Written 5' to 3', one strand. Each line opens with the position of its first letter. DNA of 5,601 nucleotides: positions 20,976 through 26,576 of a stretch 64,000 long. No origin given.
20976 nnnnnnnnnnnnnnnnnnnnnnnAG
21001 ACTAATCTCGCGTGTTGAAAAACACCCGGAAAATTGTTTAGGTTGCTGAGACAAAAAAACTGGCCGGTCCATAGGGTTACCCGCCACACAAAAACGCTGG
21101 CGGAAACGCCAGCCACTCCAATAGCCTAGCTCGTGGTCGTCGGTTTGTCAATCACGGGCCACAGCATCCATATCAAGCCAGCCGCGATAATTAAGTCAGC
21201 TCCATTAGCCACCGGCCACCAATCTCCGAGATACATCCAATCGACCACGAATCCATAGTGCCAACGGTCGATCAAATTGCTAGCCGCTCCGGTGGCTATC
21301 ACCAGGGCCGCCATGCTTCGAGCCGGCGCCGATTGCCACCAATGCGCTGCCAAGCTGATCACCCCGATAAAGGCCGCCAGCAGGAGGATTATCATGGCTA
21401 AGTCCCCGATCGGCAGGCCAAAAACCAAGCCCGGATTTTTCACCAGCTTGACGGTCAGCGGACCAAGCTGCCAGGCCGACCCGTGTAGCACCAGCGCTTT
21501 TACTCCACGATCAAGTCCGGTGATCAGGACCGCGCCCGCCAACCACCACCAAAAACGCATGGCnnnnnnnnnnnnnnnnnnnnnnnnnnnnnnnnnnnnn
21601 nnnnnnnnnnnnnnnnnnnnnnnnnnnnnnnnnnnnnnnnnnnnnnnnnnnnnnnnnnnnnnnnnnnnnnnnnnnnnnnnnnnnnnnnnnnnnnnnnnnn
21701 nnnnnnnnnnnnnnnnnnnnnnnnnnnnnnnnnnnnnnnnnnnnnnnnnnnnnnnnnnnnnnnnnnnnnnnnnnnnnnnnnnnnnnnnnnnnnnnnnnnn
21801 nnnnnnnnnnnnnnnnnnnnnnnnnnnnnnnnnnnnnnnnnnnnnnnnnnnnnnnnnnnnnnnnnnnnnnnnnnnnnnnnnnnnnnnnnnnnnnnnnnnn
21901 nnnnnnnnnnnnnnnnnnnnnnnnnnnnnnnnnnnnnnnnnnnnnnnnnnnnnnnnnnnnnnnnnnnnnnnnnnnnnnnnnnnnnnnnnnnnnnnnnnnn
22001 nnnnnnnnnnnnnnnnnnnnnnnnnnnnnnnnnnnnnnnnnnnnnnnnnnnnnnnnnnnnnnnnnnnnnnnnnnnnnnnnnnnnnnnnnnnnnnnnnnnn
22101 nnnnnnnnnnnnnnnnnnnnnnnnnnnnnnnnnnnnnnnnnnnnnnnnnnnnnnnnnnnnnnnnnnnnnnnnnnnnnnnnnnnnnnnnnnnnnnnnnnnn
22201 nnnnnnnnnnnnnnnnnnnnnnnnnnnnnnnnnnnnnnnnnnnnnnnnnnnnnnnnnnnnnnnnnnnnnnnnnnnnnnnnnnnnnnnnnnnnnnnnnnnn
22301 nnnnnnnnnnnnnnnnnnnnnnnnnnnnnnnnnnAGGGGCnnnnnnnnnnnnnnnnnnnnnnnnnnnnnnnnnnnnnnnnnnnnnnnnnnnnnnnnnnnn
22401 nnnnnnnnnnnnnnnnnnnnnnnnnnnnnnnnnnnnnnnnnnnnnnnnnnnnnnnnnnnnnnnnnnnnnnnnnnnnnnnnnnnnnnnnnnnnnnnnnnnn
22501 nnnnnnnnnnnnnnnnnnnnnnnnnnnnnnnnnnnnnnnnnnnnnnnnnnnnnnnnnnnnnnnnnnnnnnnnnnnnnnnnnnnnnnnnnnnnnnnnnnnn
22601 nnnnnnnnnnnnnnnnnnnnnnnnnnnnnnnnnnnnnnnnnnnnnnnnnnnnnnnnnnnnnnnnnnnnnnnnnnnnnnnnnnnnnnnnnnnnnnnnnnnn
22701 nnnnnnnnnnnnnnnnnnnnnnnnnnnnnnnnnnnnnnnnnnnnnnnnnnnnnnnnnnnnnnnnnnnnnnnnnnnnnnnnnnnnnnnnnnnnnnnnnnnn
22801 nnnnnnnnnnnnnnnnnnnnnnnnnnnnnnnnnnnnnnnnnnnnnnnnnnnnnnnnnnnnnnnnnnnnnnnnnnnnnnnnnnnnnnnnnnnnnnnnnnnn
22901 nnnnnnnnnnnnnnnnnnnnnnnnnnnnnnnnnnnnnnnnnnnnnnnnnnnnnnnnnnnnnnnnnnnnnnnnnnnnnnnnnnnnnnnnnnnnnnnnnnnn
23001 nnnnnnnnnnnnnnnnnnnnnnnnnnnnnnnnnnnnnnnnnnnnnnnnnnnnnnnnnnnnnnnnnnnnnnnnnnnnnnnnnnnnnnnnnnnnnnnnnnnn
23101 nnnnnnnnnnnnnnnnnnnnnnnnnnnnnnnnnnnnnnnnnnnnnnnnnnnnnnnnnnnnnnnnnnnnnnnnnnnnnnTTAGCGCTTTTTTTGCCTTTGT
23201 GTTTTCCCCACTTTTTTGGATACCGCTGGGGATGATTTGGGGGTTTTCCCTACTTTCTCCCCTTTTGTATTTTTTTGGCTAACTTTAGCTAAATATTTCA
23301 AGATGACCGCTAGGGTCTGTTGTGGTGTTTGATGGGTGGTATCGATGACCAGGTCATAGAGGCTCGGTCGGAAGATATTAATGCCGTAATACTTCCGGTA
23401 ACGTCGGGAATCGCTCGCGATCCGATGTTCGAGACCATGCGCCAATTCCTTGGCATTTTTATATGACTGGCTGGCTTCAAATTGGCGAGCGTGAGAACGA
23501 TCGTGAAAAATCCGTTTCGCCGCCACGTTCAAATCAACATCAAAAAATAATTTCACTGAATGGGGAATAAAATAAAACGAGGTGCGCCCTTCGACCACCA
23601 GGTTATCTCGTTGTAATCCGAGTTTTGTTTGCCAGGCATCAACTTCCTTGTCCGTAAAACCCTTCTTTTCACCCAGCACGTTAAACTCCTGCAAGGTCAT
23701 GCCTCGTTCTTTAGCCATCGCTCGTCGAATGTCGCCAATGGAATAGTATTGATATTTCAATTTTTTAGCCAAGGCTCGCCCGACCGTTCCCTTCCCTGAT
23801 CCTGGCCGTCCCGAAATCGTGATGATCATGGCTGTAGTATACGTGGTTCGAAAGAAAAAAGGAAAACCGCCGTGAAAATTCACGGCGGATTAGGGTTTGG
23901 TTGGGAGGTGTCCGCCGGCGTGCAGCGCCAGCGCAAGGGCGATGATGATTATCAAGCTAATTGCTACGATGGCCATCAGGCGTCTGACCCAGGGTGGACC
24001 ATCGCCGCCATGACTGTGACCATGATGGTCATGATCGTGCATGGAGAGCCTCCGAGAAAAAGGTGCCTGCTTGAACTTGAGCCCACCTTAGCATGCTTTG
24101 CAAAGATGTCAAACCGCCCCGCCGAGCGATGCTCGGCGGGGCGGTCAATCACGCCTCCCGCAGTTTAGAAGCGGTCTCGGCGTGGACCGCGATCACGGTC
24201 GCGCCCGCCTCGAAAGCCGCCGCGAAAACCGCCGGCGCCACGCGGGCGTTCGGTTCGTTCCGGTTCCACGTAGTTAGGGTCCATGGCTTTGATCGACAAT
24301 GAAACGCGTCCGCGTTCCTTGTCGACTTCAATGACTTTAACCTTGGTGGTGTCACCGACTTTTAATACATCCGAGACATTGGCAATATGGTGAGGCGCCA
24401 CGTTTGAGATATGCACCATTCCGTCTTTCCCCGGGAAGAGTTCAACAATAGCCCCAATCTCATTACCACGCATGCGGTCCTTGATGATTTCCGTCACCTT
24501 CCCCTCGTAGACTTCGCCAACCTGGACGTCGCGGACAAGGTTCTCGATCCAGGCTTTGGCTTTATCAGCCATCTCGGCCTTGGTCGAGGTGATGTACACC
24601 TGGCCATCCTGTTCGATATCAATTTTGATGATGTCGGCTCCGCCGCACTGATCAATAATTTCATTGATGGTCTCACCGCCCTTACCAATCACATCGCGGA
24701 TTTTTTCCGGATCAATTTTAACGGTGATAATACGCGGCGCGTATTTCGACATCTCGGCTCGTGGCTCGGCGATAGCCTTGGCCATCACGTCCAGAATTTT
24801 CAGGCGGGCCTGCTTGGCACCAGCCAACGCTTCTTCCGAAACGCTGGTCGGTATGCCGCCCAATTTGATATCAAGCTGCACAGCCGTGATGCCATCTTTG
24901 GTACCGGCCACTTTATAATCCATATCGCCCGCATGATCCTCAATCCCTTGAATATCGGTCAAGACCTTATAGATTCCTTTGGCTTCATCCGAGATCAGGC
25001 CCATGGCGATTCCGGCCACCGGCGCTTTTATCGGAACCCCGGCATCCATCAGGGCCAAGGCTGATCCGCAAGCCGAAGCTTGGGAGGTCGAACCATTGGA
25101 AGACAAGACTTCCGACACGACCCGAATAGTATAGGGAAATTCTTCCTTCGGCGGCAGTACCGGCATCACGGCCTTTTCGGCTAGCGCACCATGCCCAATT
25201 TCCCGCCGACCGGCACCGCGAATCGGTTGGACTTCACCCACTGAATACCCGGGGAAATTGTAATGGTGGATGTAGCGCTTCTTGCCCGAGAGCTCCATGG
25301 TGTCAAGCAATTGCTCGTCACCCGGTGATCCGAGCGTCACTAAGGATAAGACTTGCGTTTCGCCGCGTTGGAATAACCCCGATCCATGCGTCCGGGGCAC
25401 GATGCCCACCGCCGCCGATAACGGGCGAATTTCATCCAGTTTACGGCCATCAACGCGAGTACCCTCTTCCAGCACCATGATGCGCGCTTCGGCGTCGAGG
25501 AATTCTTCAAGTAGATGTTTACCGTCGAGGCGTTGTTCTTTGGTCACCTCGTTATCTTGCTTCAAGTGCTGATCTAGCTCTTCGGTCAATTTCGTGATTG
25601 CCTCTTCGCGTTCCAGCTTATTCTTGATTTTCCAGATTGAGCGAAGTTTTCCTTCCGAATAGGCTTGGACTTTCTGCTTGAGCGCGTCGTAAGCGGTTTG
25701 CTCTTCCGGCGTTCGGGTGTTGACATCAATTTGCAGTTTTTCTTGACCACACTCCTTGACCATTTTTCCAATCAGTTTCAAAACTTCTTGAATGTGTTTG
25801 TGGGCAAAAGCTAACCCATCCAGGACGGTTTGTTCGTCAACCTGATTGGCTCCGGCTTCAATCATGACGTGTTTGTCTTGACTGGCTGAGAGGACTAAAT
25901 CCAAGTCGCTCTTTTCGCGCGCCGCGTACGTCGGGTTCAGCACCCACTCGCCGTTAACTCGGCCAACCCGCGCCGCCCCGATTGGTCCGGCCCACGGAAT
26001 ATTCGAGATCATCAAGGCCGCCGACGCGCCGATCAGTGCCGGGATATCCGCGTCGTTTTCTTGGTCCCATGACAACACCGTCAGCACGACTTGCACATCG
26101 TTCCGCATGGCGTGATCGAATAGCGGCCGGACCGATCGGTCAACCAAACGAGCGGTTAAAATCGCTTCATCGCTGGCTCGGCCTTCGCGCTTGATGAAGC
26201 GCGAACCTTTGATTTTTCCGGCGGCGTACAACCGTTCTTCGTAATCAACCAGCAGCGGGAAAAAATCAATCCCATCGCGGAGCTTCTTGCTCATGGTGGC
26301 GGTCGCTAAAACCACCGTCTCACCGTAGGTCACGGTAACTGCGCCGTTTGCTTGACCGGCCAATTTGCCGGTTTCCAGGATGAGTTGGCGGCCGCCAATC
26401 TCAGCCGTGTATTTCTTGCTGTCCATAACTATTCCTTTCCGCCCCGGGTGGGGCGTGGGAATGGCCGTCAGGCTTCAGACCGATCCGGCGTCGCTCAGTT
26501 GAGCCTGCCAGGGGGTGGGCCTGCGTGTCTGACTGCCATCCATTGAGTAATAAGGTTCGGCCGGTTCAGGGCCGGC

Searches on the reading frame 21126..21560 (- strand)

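Call 43: search_protein_families(library=pfam, proteins=[window:21126-21560:-], max_evalue=0.001)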
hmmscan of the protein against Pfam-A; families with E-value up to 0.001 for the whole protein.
window:21126-21560:- (144 aa): 1 family
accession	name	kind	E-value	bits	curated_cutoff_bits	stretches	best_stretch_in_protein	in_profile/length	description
PF01252.23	Peptidase_A8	-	4.4e-18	66.3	25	1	10-134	2-138/142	Signal peptidase (SPase) II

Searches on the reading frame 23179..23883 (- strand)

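Call 43: search_protein_families(library=pfam, proteins=[window:23179-23883:-], max_evalue=0.001)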
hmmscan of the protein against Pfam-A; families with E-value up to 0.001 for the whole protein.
window:23179-23883:- (234 aa): 7 families
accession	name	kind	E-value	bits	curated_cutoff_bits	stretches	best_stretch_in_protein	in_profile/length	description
PF13189.12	Cytidylate_kin2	-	6.7e-20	72.4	28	1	20-184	1-176/176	Cytidylate kinase-like family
PF02224.24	Cytidylate_kin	-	5.5e-12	46.3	26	1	21-57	1-37/211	Cytidylate kinase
PF13207.12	AAA_17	-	4.2e-11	43.7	27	1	25-103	2-82/136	AAA domain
PF13238.12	AAA_18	-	4.5e-11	43.8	29.4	1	21-124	1-107/128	AAA domain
PF01202.28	SKI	-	1.4e-05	25.7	22.1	1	27-97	1-66/159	Shikimate kinase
PF00406.28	ADK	-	1.6e-05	25.5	26.8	1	23-60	1-38/151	Adenylate kinase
PF07931.18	CPT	-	9.9e-05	22.7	22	0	170-196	143-169/172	Chloramphenicol phosphotransferase-like protein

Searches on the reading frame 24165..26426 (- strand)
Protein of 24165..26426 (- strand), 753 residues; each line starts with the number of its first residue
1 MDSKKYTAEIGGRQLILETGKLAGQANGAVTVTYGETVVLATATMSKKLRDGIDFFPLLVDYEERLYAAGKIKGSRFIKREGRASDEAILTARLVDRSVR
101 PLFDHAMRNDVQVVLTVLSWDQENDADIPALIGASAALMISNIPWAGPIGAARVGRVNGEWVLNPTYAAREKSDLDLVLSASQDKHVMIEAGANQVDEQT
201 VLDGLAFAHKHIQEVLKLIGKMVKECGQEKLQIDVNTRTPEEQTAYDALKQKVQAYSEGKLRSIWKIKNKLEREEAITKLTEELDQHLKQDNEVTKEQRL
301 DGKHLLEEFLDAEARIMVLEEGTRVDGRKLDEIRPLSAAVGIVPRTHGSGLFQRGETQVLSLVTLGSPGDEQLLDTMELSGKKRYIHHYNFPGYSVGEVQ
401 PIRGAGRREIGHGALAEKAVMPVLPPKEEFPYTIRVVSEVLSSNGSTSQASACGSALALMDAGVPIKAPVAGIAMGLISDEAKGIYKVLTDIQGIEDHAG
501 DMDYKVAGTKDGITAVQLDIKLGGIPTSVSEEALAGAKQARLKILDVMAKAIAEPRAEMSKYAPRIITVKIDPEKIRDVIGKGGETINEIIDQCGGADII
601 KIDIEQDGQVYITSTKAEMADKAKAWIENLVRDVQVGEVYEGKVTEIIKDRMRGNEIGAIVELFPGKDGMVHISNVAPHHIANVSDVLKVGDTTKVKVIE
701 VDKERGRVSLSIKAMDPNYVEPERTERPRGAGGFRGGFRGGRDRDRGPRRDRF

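Call 3: search_protein_families(library=pfam, proteins=[window:24165-26426:-], max_evalue=0.01)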
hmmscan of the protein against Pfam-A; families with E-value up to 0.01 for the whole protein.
window:24165-26426:- (753 aa): 5 families
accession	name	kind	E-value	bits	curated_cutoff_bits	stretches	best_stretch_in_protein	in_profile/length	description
PF01138.27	RNase_PH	-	1e-52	178.4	25.5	2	12-144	2-130/130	3' exoribonuclease family, domain 1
PF00575.29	S1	-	2.4e-17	63.5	22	1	634-713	2-74/74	S1 RNA binding domain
PF03725.20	RNase_PH_C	-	4e-15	56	20.8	1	147-210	1-66/67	3' exoribonuclease family, domain 2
PF00013.35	KH_1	-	2.1e-10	40.6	21.5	1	567-628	2-65/66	KH domain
PF03726.19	PNPase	-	1.6e-07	32.1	24.6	1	249-329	2-81/81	Polyribonucleotide nucleotidyltransferase, RNA binding domain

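Call 4: search_protein_families(library=ncbifam, proteins=[window:24165-26426:-], max_evalue=0.01)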
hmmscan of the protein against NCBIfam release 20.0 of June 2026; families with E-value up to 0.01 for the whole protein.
window:24165-26426:- (753 aa): 32 families (the best 25 are shown)
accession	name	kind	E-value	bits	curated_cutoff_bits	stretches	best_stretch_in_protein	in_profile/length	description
NF008805.1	PRK11824.1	equivalog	2e-277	922.1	471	1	7-714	3-682/683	polyribonucleotide nucleotidyltransferase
TIGR03591.1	polynuc_phos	equivalog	4.9e-276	917.6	525.05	1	10-714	2-688/689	polyribonucleotide nucleotidyltransferase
TIGR02696.1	pppGpp_PNP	exception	6.2e-197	656.3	1106.75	1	9-710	13-718/720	guanosine pentaphosphate synthetase I/polyribonucleotide nucleotidyltransferase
TIGR02065.1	ECX1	equivalog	3.4e-27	95.3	318.7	1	318-552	3-226/230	exosome complex exonuclease Rrp41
NF005208.0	PRK06676.1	equivalog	4.1e-21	75.4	368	1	626-724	269-359/391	30S ribosomal protein S1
NF005973.0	PRK08059.1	equivalog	3.9e-20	72.2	148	1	633-743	4-107/123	S1 domain-containing post-transcriptional regulator GSP13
NF000907.0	PRK00087.1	equivalog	1.4e-17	63.2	624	1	628-719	555-639/671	bifunctional 4-hydroxy-3-methylbut-2-enyl diphosphate reductase/30S ribosomal protein S1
NF004952.0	PRK06299.1-2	equivalog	1.2e-16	60.2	524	1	589-718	173-292/580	30S ribosomal protein S1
NF006363.0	PRK08582.1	equivalog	2.9e-16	59.9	171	1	634-722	3-84/140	S1 domain-containing RNA-binding protein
NF040579.1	S1_dom_CvfD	subfamily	5.8e-16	58.8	117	1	635-725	2-85/113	CvfD/Ygs/GSP13 family RNA-binding post-transcriptional regulator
NF005911.0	PRK07899.1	equivalog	5e-15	55.1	691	1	597-715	171-279/486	30S ribosomal protein S1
NF010379.0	PRK13806.1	equivalog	9.8e-15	54.1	648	1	602-715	168-278/491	30S ribosomal protein S1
TIGR00717.1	rpsA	equivalog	6.4e-14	51.4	577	1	597-718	150-261/516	30S ribosomal protein S1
NF004473.0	PRK05807.1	equivalog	1.1e-13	51.8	178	1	634-716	3-76/136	S1 domain-containing RNA-binding protein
NF005639.0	PRK07400.1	equivalog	6e-13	48.3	460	1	624-718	184-270/318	30S ribosomal protein S1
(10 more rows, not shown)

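Call 66: list_cluster_members(proteins=[P0001, window:24165-26426:-, P0121, P0123, P0130, P0172, P0220, P0237, P0254, P0198])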
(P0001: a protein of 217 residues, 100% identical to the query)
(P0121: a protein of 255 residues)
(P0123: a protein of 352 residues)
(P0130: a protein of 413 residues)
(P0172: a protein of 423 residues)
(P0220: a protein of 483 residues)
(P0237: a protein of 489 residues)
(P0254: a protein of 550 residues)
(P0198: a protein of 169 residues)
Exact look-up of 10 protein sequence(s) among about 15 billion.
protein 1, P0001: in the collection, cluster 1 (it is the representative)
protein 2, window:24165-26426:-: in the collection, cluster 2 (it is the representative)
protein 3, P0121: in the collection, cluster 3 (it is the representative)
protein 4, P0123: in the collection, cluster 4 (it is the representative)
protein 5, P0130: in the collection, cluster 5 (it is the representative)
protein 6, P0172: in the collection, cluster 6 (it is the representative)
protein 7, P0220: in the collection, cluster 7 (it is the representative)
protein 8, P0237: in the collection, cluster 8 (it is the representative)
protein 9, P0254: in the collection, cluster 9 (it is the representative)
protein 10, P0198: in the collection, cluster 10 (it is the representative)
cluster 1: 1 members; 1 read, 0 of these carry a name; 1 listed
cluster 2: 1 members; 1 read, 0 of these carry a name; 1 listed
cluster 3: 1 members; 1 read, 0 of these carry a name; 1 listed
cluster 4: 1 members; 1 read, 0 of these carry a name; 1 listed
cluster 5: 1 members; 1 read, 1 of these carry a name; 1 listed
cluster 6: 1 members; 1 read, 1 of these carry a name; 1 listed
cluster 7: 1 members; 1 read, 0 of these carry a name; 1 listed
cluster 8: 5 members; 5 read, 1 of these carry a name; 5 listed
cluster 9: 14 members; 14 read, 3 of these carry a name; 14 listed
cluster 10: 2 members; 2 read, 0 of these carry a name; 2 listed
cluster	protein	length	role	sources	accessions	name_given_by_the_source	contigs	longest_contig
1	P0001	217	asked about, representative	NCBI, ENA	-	-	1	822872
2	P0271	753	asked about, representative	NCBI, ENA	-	-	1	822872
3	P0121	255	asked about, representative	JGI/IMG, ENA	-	-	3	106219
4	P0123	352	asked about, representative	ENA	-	-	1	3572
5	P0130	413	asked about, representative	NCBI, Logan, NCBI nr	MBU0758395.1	MAG: NYN domain-containing protein [Nanoarchaeota archaeon] | NYN domain-containing protein [Nanoarchaeota archaeon]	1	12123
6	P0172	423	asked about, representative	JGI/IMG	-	uncharacterized LabA/DUF88 family protein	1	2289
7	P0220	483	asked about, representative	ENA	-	-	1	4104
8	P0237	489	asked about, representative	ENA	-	-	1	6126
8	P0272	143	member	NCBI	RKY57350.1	MAG: hypothetical protein DRP95_07080, partial [Candidatus Latescibacterota bacterium]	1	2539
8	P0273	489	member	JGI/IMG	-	-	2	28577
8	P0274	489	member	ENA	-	-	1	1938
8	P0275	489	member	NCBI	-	-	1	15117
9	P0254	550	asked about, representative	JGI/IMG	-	uncharacterized LabA/DUF88 family protein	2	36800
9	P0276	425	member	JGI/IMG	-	uncharacterized LabA/DUF88 family protein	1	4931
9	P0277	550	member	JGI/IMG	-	uncharacterized LabA/DUF88 family protein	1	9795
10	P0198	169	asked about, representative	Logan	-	-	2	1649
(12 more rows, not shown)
